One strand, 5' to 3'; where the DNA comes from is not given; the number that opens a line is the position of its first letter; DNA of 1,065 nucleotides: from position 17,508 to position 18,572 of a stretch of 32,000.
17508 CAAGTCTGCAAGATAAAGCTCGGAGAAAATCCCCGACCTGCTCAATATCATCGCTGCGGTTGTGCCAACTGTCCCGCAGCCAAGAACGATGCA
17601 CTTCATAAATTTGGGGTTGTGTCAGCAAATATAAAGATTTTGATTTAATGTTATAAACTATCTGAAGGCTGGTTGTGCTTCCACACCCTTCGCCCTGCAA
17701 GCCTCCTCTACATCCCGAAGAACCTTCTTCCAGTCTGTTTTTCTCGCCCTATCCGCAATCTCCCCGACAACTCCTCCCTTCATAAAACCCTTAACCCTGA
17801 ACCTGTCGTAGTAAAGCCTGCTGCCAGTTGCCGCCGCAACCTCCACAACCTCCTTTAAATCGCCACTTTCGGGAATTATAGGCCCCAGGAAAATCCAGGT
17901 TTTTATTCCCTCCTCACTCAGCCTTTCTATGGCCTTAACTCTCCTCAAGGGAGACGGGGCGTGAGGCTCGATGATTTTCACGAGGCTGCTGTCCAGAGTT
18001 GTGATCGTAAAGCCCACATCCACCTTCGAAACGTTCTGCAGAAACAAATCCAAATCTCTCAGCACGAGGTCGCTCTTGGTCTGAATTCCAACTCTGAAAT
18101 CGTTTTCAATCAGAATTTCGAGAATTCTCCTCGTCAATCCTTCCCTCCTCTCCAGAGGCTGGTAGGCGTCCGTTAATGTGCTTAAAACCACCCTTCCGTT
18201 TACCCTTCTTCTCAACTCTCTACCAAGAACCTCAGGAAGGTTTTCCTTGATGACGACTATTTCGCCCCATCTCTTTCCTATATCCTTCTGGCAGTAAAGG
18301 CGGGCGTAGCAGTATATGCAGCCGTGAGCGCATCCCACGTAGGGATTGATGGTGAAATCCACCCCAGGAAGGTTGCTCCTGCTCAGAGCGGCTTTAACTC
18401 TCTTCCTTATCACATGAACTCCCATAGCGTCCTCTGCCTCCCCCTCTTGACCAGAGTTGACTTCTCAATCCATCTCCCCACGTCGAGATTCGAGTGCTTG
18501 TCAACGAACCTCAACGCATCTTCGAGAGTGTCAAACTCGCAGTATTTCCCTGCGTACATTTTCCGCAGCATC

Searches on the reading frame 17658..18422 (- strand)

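Call 81: search_protein_families(library=pfam, proteins=[window:17658-18422:-], max_evalue=0.001)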
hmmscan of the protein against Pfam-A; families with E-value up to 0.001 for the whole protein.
window:17658-18422:- (254 aa): 1 family
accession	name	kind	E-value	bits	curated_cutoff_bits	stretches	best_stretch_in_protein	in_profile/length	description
PF04055.27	Radical_SAM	-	3.6e-13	50.4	29.5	1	25-187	1-156/166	Radical SAM superfamily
